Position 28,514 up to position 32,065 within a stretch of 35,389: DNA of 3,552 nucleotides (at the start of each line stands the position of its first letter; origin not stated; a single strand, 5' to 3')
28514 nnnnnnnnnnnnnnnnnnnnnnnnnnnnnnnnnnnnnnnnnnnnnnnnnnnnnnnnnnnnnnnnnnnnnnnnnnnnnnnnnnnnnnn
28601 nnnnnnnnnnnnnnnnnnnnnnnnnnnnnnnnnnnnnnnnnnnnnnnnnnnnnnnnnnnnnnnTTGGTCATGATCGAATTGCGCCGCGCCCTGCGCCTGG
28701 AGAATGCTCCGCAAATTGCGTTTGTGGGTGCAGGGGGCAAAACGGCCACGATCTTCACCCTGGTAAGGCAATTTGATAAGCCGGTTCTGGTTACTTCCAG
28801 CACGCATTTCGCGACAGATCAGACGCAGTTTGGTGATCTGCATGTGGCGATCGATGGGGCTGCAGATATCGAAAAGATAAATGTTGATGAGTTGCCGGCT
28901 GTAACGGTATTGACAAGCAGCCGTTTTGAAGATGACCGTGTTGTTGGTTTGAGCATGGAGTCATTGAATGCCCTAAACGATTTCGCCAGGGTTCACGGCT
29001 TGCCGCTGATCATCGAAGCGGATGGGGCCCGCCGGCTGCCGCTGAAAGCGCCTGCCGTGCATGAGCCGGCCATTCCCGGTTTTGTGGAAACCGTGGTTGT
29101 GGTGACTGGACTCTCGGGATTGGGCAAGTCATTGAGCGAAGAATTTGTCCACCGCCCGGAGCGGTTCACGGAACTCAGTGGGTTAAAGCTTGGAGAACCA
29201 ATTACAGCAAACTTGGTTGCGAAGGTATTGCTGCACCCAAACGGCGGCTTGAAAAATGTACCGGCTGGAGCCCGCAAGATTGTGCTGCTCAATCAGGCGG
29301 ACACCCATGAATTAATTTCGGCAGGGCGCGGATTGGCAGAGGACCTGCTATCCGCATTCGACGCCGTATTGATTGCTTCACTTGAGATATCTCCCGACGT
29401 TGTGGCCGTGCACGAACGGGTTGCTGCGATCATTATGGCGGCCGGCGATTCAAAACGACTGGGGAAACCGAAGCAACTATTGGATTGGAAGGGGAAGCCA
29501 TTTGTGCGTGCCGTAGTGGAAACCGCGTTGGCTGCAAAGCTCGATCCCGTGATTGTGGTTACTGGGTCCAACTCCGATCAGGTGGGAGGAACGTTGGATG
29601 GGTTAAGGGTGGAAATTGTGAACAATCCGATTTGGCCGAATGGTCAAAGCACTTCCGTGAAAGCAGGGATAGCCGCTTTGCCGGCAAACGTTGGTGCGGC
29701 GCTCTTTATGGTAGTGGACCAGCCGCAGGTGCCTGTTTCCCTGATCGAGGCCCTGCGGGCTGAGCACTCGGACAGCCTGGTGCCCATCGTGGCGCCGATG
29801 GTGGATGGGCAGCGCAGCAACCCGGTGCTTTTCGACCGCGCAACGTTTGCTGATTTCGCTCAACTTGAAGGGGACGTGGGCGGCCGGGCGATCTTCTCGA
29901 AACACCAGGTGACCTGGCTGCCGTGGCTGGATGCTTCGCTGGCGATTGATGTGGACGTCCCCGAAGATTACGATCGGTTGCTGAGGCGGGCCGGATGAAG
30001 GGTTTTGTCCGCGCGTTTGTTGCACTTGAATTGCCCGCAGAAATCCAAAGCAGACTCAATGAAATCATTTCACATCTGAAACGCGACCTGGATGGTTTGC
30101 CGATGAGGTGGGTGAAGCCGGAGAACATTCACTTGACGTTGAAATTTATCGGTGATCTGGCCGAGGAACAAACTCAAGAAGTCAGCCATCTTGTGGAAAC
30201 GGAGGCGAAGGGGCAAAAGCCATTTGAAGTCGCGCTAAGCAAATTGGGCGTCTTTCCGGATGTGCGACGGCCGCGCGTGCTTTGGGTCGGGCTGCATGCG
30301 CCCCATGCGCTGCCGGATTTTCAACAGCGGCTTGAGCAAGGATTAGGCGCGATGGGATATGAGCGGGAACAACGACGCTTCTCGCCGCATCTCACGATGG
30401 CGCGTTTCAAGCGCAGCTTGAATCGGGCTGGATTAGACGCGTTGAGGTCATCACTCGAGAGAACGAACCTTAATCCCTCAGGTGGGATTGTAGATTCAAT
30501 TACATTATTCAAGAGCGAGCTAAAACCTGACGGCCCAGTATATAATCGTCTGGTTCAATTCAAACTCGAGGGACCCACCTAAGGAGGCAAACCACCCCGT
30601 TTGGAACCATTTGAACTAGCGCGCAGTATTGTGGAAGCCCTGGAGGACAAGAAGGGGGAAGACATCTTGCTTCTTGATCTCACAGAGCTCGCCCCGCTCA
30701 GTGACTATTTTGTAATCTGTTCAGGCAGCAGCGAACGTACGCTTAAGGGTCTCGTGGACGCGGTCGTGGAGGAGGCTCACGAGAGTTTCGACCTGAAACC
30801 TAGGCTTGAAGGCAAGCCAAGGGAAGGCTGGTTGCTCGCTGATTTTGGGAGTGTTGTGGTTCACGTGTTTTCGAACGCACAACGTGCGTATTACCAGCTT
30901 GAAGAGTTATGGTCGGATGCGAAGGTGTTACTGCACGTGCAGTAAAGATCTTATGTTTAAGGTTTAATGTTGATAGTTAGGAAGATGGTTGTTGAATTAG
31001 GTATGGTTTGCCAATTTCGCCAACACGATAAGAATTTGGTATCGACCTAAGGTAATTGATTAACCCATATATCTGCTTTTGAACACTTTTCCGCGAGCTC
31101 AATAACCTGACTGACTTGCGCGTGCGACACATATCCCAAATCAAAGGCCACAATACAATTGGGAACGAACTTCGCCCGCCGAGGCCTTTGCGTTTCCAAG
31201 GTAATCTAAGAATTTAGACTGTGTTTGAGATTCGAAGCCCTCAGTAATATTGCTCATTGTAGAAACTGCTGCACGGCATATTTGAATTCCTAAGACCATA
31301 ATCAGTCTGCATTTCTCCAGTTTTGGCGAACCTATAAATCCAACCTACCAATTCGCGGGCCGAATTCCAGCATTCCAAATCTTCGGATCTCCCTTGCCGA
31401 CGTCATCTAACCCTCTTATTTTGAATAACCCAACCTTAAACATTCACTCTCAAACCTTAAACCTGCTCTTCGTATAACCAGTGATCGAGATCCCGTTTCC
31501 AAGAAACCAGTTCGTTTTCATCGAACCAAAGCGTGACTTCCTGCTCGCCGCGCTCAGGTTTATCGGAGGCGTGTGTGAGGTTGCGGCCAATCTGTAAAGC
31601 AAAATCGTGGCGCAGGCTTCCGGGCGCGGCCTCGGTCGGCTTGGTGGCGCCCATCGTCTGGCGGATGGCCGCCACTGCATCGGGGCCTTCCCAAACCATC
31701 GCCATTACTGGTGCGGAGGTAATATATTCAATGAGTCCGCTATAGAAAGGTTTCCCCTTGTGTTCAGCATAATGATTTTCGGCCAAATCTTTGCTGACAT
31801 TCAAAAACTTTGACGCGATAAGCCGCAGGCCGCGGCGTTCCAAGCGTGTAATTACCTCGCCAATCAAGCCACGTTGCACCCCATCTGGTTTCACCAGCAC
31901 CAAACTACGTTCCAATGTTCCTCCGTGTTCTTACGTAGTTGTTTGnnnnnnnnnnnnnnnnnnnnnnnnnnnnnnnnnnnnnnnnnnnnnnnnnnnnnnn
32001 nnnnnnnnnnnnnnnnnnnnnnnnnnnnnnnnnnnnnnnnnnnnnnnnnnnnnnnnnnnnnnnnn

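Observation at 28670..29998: YqeC-MocA Rosetta-stone fusion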

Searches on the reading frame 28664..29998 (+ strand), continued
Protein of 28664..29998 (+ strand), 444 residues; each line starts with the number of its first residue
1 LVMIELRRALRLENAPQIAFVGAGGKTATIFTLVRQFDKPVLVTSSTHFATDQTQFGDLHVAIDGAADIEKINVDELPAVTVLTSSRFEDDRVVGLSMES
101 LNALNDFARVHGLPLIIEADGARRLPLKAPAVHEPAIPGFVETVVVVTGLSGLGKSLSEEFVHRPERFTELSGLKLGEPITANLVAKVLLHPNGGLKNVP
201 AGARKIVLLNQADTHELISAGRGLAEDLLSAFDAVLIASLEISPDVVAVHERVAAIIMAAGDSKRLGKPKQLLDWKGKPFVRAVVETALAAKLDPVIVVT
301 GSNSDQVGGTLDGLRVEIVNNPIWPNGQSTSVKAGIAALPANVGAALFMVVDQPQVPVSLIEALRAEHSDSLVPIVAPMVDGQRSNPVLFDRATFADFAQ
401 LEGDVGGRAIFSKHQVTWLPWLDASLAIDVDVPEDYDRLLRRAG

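Call 71: list_cluster_members(proteins=[P0121, P0135, P0147, P0259, P0260, P0262, P0263, P0265, P0267, P0268])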
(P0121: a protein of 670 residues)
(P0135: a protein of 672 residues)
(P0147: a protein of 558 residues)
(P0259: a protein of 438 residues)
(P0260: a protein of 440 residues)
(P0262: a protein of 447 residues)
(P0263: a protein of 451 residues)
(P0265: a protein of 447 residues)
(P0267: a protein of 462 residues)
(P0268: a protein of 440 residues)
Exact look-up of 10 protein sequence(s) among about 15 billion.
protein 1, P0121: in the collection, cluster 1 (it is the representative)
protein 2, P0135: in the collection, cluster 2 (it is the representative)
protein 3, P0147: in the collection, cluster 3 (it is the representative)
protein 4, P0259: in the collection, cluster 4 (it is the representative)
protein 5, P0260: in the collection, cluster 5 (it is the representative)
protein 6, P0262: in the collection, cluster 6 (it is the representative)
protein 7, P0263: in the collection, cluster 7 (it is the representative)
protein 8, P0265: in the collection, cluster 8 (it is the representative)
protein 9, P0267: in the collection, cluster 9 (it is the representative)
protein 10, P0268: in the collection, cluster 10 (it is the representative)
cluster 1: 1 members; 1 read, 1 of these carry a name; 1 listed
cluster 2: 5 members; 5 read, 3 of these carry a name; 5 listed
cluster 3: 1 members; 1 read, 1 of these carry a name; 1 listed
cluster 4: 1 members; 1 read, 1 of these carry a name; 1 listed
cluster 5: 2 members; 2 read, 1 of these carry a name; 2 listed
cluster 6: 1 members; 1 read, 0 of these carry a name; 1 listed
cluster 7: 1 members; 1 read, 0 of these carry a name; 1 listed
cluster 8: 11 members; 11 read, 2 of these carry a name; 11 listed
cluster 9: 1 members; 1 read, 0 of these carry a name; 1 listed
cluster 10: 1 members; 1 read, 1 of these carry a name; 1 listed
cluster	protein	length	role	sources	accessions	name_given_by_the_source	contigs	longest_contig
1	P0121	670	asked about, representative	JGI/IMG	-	molybdenum cofactor cytidylyltransferase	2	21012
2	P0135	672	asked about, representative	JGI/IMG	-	molybdenum cofactor cytidylyltransferase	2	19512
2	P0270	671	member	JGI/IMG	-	molybdenum cofactor cytidylyltransferase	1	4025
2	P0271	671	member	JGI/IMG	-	molybdenum cofactor cytidylyltransferase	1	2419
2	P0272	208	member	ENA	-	-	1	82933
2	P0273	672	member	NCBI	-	-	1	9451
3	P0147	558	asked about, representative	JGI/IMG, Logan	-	molybdenum cofactor cytidylyltransferase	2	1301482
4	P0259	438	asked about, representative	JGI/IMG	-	probable selenium-dependent hydroxylase accessory protein YqeC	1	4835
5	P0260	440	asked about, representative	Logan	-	-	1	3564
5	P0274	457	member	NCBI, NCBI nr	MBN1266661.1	MAG: putative selenium-dependent hydroxylase accessory protein YqeC [Anaerolineales ... | putative selenium-dependent hydroxylase accessory protein YqeC [Anaerolineales bacterium]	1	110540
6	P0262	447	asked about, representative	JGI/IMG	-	-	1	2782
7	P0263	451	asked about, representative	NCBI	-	-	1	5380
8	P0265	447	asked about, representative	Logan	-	-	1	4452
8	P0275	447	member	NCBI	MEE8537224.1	MAG: selenium cofactor biosynthesis protein YqeC [Acidobacteriota bacterium]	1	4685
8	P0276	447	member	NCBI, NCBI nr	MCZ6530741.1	MAG: selenium cofactor biosynthesis protein YqeC [Chloroflexi bacterium] | selenium cofactor biosynthesis protein YqeC [Chloroflexota bacterium]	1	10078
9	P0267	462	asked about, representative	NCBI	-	-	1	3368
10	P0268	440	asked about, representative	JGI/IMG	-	probable selenium-dependent hydroxylase accessory protein YqeC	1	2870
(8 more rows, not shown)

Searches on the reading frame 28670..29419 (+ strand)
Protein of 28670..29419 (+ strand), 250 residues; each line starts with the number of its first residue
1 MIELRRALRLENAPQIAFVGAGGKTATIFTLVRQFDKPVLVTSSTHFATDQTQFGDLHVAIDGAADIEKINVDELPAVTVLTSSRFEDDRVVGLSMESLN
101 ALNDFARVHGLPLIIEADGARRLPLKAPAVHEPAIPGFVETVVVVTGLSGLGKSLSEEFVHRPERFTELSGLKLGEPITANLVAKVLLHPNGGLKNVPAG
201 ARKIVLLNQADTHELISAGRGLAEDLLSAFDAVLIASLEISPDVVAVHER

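Call 17: search_protein_families(library=pfam, proteins=[window:28670-29419:+], max_evalue=10)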
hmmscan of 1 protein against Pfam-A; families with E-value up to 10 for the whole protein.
window:28670-29419:+ (250 aa): 2 families
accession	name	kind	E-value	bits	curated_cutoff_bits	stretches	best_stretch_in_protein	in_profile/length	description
PF19842.5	YqeC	-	4.5e-33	115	27.6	1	16-164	1-145/145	YqeC protein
PF13401.12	AAA_22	-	0.56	11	27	1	141-158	6-23/130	AAA domain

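Call 35: search_solved_structures(query=A2, max_evalue=10, show_alignments=3)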
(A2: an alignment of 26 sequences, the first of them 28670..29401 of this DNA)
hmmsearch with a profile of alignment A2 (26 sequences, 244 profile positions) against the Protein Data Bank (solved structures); distinct sequences matched with E-value up to 10: 6.
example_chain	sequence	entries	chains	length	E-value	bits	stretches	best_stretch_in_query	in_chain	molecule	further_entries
6gbo_A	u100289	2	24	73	0.51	13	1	164-213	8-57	Polymerase cofactor VP35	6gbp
2xzo_A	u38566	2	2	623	0.59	12.8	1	26-133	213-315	REGULATOR OF NONSENSE TRANSCRIPTS 1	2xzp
2gjk_A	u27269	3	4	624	0.59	12.8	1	26-133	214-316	Regulator of nonsense transcripts 1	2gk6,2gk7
6ej5_A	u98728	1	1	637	0.61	12.8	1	26-133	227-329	Regulator of nonsense transcripts 1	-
9qwn_A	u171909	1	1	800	0.77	12.4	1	26-133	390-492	Isoform 2 of Regulator of nonsense transcripts 1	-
2wjv_A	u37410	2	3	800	0.77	12.4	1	26-133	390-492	REGULATOR OF NONSENSE TRANSCRIPTS 1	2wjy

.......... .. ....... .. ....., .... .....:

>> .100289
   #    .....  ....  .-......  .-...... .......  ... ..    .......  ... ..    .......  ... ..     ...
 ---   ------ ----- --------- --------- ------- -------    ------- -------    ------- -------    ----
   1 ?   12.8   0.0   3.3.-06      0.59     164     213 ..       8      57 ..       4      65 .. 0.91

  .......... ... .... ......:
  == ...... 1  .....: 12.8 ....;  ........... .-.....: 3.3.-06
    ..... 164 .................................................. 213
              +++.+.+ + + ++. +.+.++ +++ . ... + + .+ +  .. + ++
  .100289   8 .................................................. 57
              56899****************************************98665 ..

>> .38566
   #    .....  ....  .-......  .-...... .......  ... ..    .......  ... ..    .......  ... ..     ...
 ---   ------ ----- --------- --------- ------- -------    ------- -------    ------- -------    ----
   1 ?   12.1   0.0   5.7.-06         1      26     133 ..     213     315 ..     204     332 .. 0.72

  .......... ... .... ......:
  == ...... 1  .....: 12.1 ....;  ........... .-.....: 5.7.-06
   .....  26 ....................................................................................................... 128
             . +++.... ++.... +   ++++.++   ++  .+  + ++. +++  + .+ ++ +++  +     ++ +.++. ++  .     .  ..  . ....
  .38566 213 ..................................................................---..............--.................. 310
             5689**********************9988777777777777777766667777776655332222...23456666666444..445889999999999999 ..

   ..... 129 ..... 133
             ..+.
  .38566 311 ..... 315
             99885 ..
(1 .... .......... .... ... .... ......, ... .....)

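Call 41: predict_structure(alignment_id=A2)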
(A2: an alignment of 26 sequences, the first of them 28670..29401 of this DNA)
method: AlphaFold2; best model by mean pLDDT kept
length: 244 residues; sequences in the alignment: 26
mean_pLDDT: 93.3   pTM: 0.91
mean pLDDT of the five models: 93.3, 92.9, 92.8, 92.4, 92.1
residues with pLDDT >= 90: 207; 70-90: 34; 50-70: 3; < 50: 0
segments of 3 or more residues with pLDDT < 50: none
pLDDT, mean of each block of 10 residues (from residue 1): 91 94 92 96 91 93 95 97 91 94 97 88 88 88 96 96 96 97 96 92 96 94 95 91 75
secondary structure, 60 per line:
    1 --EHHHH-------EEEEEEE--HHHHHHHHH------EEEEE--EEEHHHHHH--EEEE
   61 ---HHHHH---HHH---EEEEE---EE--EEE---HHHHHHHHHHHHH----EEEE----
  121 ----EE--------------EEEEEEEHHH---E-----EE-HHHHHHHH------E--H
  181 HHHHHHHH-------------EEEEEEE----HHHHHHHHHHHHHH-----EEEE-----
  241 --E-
elements in order: H4-7 E15-21 H24-32 E39-43 E46-48 H49-54 E57-60 H64-68 E78-82 E90-92 H96-108 E113-116 E141-147 H163-170 H180-188 E202-208 H213-226 E232-235

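Call 43: fold_search(model_id=the predicted structure, library=pdb)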
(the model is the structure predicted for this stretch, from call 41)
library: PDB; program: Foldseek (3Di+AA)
matches with E <= 10: 1090; with E <= 0.001: 2
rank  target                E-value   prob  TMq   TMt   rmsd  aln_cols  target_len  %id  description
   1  8dpb_B                1.6e-04  1.00  0.43  0.35   9.2       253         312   10  MeaB in complex with the cobalamin-binding domain of its target mutase with GMPPCP bound (released 2023-03-01)
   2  4xc6_A                6.4e-04  1.00  0.42  0.12   7.2       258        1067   14  Isobutyryl-CoA mutase fused with bound adenosylcobalamin, GDP, and Mg (holo-IcmF/GDP) (released 2015-02-11)
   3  5cjw_A                1.0e-03  1.00  0.42  0.12   7.9       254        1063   14  Isobutyryl-CoA mutase fused with bound adenosylcobalamin, GDP, Mg (holo-IcmF/GDP), and substrate pivalyl-coenzyme A (released 2015-09-09)
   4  4lc1_B                3.6e-03  0.99  0.39  0.32   8.9       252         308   12  MeaB, A Bacterial Homolog of MMAA, Bound to GDP and crystallized in the presence of GDP and [AlF4]- (released 2013-09-25)
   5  2qm7_B                4.1e-03  0.99  0.40  0.33   8.6       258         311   10  MeaB, A Bacterial Homolog of MMAA, Bound to GDP (released 2007-08-28)
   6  5l3q_B                6.2e-03  0.96  0.42  0.35   8.8       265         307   12  Structure of the GTPase heterodimer of human SRP54 and SRalpha (released 2016-06-08)
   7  2xj4                  6.6e-03  0.69  0.33  0.31   9.7       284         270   15  Structure of the bacterial cell division regulator protein MipZ (released 2011-07-13)
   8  3of5_B                7.9e-03  0.82  0.35  0.39   8.6       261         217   13  Crystal Structure of a Dethiobiotin Synthetase from Francisella tularensis subsp. tularensis SCHU S4 (released 2011-02-02)
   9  6y32_H                1.0e-02  0.91  0.42  0.35   8.4       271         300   12  Structure of the GTPase heterodimer of human SRP54 and SRalpha (released 2020-09-23)
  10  6cvd_A                1.1e-02  0.90  0.33  0.28   8.8       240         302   13  High resolution crystal structure of FtsY-NG domain of E. coli bound to fragment 1 (released 2018-08-22)
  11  3of5_A                1.1e-02  0.75  0.36  0.38   8.3       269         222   15  Crystal Structure of a Dethiobiotin Synthetase from Francisella tularensis subsp. tularensis SCHU S4 (released 2011-02-02)
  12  2gil_B                1.2e-02  0.82  0.29  0.41  13.2       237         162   13  Structure of the extremely slow GTPase Rab6A in the GTP bound form at 1.8 resolution (released 2006-06-27)
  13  6y32_F                1.3e-02  0.87  0.41  0.35   8.3       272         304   12  Structure of the GTPase heterodimer of human SRP54 and SRalpha (released 2020-09-23)
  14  2y8e_A                2.1e-02  0.72  0.29  0.40  13.2       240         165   12  Crystal structure of D. melanogaster Rab6 GTPase bound to GMPPNP (released 2011-07-06)
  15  6y32_D                2.2e-02  0.57  0.30  0.26   8.4       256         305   11  Structure of the GTPase heterodimer of human SRP54 and SRalpha (released 2020-09-23)
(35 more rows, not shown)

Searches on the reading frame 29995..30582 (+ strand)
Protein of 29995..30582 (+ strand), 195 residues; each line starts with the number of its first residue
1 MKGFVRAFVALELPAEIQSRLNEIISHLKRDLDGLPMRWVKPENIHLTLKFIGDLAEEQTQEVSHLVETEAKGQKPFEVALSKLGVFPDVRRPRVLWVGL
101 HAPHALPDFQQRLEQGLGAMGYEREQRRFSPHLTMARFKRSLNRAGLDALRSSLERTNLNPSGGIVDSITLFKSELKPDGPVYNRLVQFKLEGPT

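Call 3: search_protein_families(library=pfam, proteins=[window:29995-30582:+], max_evalue=0.01)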
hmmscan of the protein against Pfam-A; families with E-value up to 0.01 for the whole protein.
window:29995-30582:+ (195 aa): 3 families
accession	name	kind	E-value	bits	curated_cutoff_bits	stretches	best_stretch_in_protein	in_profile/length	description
PF02834.22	LigT_PEase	-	4e-31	107.5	23.3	2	11-97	1-87/87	LigT like Phosphoesterase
PF13563.12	2_5_RNA_ligase2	-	2.2e-16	60.7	27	1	42-175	23-149/152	2'-5' RNA ligase superfamily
PF10469.15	AKAP7_NLS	-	8.2e-09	36.1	24.4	1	8-140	4-151/208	AKAP7 2'5' RNA ligase-like domain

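Call 4: search_protein_families(library=ncbifam, proteins=[window:29995-30582:+], max_evalue=0.01)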
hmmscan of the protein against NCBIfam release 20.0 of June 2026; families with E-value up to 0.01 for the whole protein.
window:29995-30582:+ (195 aa): 3 families
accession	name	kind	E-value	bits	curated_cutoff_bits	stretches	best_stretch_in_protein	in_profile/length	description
TIGR02258.1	2_5_ligase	equivalog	5.5e-44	150.2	65.7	1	5-191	1-180/180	RNA 2',3'-cyclic phosphodiesterase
NF011704.0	PRK15124.1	equivalog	7.9e-13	48.8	184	1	5-137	5-130/176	RNA 2',3'-cyclic phosphodiesterase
NF010223.0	PRK13679.1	equivalog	3.7e-07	30.2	129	1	46-137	34-120/170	hypothetical protein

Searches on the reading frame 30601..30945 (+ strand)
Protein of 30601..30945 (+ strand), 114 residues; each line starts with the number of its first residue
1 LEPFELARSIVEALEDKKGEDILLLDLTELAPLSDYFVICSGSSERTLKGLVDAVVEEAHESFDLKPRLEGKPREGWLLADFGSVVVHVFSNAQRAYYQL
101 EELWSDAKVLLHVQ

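Call 3: search_protein_families(library=pfam, proteins=[window:30601-30945:+], max_evalue=0.01)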
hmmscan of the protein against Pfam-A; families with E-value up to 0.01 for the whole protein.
window:30601-30945:+ (114 aa): 1 family
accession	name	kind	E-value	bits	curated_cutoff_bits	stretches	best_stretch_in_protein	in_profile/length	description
PF02410.21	RsfS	-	1.9e-30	105.4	21.6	1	9-104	2-98/98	Ribosomal silencing factor during starvation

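Call 4: search_protein_families(library=ncbifam, proteins=[window:30601-30945:+], max_evalue=0.01)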
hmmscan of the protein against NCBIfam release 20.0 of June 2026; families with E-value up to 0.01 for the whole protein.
window:30601-30945:+ (114 aa): 1 family
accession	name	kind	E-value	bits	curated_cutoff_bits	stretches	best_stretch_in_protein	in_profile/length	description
TIGR00090.1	rsfS_iojap_ybeB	equivalog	1.2e-29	102.4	56.9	1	7-104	2-99/99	ribosome silencing factor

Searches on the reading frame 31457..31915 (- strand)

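Call 6: search_protein_families(library=ncbifam, proteins=[window:31457-31915:-], max_evalue=0.00001)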
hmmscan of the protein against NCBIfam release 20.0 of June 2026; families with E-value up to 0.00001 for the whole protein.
window:31457-31915:- (152 aa): 6 families
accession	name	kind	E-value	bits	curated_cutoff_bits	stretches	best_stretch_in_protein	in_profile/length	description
NF001908.0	PRK00668.1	equivalog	7.1e-58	194.4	155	1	1-138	3-140/141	nucleoside-diphosphate kinase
NF011112.0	PRK14540.1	equivalog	1.8e-42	144.3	202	1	1-133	2-134/135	nucleoside-diphosphate kinase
NF011113.0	PRK14541.1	equivalog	7e-33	113.7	255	1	1-138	1-138/140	nucleoside-diphosphate kinase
NF011115.0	PRK14543.1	equivalog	7.6e-32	110.5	287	1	2-144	6-163/169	nucleoside-diphosphate kinase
NF011116.0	PRK14545.1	equivalog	1.1e-30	106.6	217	1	3-135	5-137/139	nucleoside-diphosphate kinase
NF011114.0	PRK14542.1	equivalog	9.6e-30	103.1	250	1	1-136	1-136/137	nucleoside-diphosphate kinase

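Call 7: search_protein_families(library=pfam, proteins=[window:31457-31915:-], max_evalue=0.00001)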
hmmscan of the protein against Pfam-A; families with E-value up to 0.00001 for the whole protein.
window:31457-31915:- (152 aa): 1 family
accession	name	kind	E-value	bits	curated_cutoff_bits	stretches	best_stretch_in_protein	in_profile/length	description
PF00334.24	NDK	-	4.1e-54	182.6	27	1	2-135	1-134/135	Nucleoside diphosphate kinase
